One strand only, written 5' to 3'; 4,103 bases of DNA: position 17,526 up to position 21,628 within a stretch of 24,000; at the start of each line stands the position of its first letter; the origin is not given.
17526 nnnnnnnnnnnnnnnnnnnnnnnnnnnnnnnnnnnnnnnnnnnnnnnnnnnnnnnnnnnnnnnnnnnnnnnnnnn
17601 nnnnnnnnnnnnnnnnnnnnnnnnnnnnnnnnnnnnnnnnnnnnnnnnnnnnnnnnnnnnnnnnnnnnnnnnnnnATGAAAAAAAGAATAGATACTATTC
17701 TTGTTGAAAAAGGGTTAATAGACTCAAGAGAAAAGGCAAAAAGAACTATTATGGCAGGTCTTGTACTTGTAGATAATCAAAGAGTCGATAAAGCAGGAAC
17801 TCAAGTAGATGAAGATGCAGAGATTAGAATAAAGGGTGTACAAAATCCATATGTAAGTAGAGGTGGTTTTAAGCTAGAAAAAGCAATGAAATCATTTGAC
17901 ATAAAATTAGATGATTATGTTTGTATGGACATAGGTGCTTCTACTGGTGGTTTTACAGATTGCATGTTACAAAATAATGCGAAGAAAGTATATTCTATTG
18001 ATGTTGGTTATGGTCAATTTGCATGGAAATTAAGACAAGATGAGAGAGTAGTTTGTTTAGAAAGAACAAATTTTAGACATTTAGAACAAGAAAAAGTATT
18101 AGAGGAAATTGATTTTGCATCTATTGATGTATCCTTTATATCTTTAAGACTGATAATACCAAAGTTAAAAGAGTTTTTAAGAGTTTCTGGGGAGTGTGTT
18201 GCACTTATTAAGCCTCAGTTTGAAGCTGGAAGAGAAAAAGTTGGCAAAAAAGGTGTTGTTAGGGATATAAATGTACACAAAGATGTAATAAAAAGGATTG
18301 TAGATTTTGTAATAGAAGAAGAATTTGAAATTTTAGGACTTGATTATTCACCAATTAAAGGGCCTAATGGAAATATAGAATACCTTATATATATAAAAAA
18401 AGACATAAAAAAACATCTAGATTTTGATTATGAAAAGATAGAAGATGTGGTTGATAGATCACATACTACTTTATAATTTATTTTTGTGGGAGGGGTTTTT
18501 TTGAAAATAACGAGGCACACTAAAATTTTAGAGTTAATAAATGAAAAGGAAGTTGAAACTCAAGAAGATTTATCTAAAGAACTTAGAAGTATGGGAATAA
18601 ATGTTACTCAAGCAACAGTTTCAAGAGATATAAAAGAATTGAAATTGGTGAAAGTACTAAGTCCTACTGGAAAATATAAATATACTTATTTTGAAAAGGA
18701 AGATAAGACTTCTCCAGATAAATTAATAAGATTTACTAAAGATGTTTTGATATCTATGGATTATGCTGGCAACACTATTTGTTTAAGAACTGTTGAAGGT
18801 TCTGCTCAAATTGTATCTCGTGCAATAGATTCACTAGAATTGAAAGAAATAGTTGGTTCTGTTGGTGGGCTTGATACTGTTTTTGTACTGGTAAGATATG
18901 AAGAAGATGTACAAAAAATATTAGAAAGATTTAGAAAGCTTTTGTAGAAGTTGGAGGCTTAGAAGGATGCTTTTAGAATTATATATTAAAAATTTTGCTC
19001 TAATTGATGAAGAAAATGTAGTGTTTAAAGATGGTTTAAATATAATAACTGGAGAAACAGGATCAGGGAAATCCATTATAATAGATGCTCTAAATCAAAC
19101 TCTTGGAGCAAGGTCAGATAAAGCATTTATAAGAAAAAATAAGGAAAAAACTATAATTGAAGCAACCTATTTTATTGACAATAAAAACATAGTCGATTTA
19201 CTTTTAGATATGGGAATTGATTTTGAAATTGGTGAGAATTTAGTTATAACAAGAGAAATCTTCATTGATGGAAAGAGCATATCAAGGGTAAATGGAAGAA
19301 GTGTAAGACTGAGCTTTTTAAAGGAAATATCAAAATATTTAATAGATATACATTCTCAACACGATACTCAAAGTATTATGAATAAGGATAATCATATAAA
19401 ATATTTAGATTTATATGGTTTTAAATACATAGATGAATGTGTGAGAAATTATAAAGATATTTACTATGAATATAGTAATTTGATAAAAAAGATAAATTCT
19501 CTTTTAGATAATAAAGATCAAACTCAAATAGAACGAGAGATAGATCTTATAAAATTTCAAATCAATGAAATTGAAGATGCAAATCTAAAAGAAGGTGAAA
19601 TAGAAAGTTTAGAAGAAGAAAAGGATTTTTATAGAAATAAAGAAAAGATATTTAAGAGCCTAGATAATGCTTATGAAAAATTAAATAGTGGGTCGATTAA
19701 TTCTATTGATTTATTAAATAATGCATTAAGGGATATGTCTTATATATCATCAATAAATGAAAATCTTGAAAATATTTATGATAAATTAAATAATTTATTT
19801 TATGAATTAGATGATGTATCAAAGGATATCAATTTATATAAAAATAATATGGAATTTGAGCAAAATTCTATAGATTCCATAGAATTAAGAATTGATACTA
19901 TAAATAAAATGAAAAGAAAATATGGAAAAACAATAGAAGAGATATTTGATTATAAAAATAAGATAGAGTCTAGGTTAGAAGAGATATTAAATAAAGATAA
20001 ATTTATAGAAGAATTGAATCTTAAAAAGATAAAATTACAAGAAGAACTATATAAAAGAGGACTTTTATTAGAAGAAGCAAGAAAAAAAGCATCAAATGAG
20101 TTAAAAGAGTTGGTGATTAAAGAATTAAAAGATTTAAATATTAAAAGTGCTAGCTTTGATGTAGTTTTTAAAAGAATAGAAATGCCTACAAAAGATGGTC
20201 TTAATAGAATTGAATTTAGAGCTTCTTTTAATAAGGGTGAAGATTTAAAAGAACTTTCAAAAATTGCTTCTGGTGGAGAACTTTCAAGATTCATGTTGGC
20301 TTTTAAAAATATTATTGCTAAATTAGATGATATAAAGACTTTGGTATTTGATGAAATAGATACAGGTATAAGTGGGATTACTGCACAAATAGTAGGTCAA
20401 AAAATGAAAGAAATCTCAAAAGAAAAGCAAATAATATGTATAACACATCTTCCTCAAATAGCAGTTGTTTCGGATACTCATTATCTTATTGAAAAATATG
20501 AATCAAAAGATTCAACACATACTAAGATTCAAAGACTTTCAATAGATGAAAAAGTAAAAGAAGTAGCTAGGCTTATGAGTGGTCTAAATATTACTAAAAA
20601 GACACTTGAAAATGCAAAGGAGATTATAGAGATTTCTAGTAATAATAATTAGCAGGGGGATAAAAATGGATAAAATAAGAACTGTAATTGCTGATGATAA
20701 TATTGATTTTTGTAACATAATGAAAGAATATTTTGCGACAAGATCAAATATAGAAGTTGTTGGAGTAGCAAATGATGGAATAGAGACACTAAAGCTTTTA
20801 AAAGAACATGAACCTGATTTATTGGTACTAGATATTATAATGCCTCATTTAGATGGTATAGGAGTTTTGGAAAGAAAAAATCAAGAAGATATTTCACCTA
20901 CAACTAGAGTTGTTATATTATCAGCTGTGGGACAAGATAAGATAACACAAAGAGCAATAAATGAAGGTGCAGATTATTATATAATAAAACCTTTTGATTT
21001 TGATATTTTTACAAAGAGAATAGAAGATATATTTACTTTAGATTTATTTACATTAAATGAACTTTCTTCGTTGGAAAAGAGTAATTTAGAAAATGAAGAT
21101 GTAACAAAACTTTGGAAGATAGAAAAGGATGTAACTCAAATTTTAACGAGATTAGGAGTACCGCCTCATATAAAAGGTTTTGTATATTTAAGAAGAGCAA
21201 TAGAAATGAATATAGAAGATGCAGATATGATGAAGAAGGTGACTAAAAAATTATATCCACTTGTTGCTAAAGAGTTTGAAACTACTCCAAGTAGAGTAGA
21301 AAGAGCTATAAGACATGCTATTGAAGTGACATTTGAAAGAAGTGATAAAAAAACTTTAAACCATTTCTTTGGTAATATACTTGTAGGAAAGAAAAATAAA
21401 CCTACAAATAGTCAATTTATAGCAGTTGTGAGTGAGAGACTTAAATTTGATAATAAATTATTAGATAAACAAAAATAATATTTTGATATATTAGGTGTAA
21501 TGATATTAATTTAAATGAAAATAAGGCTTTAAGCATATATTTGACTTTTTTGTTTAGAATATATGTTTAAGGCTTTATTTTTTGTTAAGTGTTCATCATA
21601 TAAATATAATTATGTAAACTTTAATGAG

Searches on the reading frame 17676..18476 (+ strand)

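Call 5: search_protein_families(library=pfam, proteins=[window:17676-18476:+])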
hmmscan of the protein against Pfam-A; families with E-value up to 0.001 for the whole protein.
window:17676-18476:+ (266 aa): 3 families
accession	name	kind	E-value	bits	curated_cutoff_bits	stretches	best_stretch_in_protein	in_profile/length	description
PF01728.25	FtsJ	-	2.2e-46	158.5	24.1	1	59-241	1-180/181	FtsJ-like methyltransferase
PF01479.30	S4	-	2.2e-12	46.9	22.8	1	4-50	2-48/48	S4 domain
PF22421.1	SYY_C-terminal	-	0.00091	19.5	27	0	3-50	19-66/83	Tyrosine--tRNA ligase SYY-like C-terminal domain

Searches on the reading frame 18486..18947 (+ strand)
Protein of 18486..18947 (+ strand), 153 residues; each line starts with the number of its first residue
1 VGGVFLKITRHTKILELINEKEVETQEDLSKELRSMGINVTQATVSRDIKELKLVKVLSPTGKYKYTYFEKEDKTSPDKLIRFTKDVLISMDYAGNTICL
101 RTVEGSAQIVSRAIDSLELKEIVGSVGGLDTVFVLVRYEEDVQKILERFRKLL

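Call 7: search_protein_families(library=ncbifam, proteins=[window:18486-18947:+])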
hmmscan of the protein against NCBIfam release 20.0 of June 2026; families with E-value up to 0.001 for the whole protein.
window:18486-18947:+ (153 aa): 6 families
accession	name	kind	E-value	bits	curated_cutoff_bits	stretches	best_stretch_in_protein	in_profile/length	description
NF001680.0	PRK00441.1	equivalog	2.4e-56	190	184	1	6-152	1-147/150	arginine repressor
NF003281.1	PRK04280.1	equivalog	7.2e-41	139.8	182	1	7-153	2-148/148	transcriptional regulator AhrC/ArgR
TIGR01529.1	argR_whole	equivalog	3.6e-40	137.3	130.45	1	9-153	2-146/146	arginine repressor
NF002880.0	PRK03341.1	equivalog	3.8e-32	111.2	200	1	7-149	15-163/170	arginine repressor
NF003457.0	PRK05066.1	equivalog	2e-15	56.7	194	1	15-152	15-151/156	transcriptional regulator ArgR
NF007720.0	PRK10411.1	equivalog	0.00032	20.1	259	1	7-87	2-77/243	L-fucose operon activator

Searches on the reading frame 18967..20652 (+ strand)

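Call 7: search_protein_families(library=ncbifam, proteins=[window:18967-20652:+])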
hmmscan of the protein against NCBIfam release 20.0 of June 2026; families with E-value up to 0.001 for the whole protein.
window:18967-20652:+ (561 aa): 10 families
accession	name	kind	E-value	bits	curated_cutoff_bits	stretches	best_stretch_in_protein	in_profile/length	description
TIGR00634.1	recN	equivalog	5.5e-144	481.2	407.85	1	1-555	1-562/563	DNA repair protein RecN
NF008121.0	PRK10869.1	equivalog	4.2e-109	365.5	418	1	1-554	1-551/553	DNA repair protein RecN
TIGR02169.1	SMC_prok_A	equivalog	1.2e-09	36.5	729.4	1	14-121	15-126/1165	chromosome segregation protein SMC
NF045780.1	TrlF_fam_ATP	equivalog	1.6e-09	37.1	350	1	6-434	294-753/944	TrlF family AAA-like ATPase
NF003034.1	PRK03918.1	equivalog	3.5e-06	25.3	700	1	4-67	5-76/878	DNA double-strand break repair ATPase Rad50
TIGR00611.2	recf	equivalog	1e-05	24.9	172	1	4-198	3-182/339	DNA replication/repair protein RecF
NF041034.1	Rad50_Sulf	equivalog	1.5e-05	23.1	1000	1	4-73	5-77/872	DNA double-strand break repair ATPase Rad50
TIGR02168.1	SMC_prok_B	equivalog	7.5e-05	20.7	567.35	1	14-141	15-144/1181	chromosome segregation protein SMC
TIGR04521.1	ECF_ATPase_2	equivalog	9.9e-05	21.5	330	0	24-58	33-67/279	energy-coupling factor transporter ATPase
NF002572.0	PRK02224.1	equivalog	0.00053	18.4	1087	0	4-42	5-43/888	DNA double-strand break repair ATPase Rad50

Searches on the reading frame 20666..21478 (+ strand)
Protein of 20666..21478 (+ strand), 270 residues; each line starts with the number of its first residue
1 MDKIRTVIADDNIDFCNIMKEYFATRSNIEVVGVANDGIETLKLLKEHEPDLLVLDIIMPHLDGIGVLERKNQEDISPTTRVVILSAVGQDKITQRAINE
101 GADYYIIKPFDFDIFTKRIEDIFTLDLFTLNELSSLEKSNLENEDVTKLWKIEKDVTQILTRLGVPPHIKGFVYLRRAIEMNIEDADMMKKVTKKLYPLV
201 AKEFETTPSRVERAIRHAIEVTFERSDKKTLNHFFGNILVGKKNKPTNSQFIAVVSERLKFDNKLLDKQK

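Call 7: search_protein_families(library=ncbifam, proteins=[window:20666-21478:+])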
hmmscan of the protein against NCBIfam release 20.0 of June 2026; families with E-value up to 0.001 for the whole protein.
window:20666-21478:+ (270 aa): 86 families (the best 25 are shown)
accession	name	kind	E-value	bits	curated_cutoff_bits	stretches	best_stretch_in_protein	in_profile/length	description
TIGR02875.1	spore_0_A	equivalog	1.1e-98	329.7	200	1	2-264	1-260/262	sporulation transcription factor Spo0A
NF041367.1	CheY_Halo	equivalog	1.7e-20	73.5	200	1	7-122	2-113/114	chemotaxis protein CheY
NF001965.0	PRK00742.1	subfamily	1.2e-17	64.2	293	1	2-111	2-111/357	chemotaxis-specific protein-glutamate methyltransferase CheB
NF007935.0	PRK10651.1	equivalog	4.5e-16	58.7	250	1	4-153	7-160/216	two-component system response regulator NarL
NF041733.1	resp_reg_CseB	equivalog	5.4e-16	58.7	350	1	32-124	27-116/228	two-component system response regulator CseB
NF045944.1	ResRegRpaBCyano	equivalog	2.4e-15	56.5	330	1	9-124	3-113/229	response regulator transcription factor RpaB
NF009206.0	PRK12555.1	subfamily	3e-15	56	342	1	5-109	2-105/340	chemotaxis-specific protein-glutamate methyltransferase CheB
NF008469.0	PRK11361.1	equivalog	1.4e-14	53.6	714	1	5-119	6-116/461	acetoacetate metabolism transcriptional regulator AtoC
NF051850.1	RespRegRprY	equivalog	2.4e-14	53.3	370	1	2-123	3-120/234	response regulator transcription factor RprY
NF052445.1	RespRegMctR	equivalog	2.6e-14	53.1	300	1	4-132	2-128/205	two-component system response regulator MctR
NF011896.0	PRK15369.1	equivalog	6.8e-14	52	242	1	3-158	3-159/211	two component system response regulator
NF007969.0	PRK10693.1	equivalog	1.1e-13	51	329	1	6-164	10-161/337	two-component system response regulator RssB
TIGR02154.1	PhoB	equivalog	1.3e-13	50.8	296.2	1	7-123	6-120/226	phosphate regulon transcriptional regulator PhoB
NF007689.0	PRK10365.1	equivalog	2.5e-13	49.6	760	1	2-123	4-121/441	sigma-54-dependent response regulator transcription factor ZraR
NF008677.0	PRK11697.1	equivalog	2.6e-13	49.9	246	1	4-122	2-115/238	two-component system response regulator BtsR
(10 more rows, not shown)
